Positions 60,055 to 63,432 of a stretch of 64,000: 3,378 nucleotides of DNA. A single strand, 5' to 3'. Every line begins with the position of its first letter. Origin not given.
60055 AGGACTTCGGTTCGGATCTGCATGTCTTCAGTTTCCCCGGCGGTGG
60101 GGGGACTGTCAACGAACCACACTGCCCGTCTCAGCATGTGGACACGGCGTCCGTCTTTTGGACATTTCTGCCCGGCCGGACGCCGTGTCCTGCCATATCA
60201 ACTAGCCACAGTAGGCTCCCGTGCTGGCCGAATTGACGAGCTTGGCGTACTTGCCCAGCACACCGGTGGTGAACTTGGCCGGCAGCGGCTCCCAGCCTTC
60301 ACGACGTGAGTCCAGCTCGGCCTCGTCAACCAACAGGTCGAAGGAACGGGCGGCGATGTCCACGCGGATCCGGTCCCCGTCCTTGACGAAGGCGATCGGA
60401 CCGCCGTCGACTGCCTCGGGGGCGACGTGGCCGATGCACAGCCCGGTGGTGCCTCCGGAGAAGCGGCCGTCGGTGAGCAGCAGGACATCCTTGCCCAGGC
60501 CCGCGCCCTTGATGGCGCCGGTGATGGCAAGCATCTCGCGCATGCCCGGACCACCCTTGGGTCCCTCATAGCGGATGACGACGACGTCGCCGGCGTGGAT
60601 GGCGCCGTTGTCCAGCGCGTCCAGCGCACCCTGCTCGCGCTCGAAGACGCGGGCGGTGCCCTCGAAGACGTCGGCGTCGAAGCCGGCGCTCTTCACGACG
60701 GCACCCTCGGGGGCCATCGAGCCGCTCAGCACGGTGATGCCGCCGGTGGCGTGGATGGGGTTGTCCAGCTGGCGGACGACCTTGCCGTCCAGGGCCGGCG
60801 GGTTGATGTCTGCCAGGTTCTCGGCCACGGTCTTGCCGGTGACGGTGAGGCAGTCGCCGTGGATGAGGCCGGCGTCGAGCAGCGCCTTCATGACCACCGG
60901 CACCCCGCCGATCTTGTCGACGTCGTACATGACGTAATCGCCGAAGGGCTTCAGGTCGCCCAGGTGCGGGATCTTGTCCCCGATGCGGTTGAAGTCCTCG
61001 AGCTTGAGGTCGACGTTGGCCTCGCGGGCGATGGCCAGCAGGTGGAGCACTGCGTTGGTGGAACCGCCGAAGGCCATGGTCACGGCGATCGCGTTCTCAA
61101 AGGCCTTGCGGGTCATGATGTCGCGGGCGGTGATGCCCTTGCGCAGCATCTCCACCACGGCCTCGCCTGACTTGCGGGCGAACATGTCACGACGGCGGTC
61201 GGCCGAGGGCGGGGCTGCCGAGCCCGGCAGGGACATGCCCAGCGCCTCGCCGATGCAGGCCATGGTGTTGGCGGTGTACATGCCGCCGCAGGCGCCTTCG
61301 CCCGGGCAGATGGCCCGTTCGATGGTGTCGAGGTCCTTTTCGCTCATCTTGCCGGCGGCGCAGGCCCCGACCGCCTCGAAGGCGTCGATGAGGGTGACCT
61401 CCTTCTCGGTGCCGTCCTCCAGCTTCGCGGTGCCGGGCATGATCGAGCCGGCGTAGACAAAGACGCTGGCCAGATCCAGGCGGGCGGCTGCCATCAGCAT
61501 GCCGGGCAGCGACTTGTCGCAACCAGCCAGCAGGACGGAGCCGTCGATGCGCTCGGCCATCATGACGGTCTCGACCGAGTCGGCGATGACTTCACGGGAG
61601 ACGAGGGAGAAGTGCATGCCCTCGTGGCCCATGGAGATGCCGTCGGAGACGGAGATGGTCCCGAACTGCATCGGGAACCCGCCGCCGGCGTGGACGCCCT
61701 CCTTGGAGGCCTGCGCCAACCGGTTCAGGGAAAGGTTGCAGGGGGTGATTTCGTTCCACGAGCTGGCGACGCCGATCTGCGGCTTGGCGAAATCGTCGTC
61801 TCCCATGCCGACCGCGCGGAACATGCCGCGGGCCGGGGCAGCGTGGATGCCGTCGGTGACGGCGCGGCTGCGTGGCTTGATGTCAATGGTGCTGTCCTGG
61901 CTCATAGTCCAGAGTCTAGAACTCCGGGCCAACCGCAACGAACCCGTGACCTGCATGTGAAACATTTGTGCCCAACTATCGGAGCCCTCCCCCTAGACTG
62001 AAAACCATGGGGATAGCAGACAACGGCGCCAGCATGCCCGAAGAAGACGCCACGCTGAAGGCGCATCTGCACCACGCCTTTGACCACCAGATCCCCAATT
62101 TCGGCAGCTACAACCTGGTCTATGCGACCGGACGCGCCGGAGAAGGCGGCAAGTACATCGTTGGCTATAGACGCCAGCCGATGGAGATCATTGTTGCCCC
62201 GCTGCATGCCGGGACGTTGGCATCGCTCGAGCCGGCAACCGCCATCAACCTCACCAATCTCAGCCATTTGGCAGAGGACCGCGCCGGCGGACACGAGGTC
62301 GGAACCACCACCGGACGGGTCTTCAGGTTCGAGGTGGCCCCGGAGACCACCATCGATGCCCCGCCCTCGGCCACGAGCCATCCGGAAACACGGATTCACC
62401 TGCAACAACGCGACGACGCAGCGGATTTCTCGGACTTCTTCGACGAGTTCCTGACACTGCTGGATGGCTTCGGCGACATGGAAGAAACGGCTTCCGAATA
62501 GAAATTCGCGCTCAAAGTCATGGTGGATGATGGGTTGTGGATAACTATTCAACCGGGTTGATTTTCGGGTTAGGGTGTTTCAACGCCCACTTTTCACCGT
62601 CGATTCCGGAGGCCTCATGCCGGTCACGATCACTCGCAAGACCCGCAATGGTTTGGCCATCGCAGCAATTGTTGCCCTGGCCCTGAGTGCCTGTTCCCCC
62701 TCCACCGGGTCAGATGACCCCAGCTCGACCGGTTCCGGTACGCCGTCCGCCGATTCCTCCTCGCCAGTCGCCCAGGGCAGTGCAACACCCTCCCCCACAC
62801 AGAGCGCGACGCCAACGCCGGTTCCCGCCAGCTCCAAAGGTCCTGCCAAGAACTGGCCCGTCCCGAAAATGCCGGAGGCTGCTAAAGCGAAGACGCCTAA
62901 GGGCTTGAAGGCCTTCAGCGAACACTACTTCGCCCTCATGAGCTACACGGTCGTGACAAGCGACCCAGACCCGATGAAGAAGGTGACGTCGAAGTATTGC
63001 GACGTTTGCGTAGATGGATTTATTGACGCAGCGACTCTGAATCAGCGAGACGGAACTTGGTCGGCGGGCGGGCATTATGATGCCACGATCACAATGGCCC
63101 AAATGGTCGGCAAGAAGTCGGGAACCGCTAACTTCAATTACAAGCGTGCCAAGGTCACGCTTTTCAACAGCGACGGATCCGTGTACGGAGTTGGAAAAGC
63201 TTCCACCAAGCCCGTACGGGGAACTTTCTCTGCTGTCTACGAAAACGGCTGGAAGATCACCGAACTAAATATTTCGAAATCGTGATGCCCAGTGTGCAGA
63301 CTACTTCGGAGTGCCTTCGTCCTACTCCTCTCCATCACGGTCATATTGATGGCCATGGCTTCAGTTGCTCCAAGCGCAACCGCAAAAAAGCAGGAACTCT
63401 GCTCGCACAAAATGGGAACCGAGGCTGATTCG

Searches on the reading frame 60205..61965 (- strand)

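Call 100: search_protein_families(library=pfam, proteins=[window:60205-61965:-], max_evalue=0.00001)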
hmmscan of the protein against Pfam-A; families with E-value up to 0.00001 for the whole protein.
window:60205-61965:- (587 aa): 2 families
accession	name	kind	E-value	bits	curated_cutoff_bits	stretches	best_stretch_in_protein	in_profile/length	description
PF00920.27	ILVD_EDD_N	-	2e-134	448.2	27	1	61-383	1-316/316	Dihydroxy-acid/6-phosphogluconate dehydratase N-terminal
PF24877.1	ILV_EDD_C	-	1.2e-73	247.1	27.7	1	395-584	1-191/191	Dihydroxy-acid/6-phosphogluconate dehydratase C-terminal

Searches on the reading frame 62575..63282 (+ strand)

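Call 100: search_protein_families(library=pfam, proteins=[window:62575-63282:+], max_evalue=0.00001)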
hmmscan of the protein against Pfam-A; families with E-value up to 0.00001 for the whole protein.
window:62575-63282:+ (236 aa): 1 family
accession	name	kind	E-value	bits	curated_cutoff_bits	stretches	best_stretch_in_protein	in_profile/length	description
PF19843.4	DUF6318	-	1.5e-27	97.2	23.8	1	83-230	4-156/158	Family of unknown function (DUF6318)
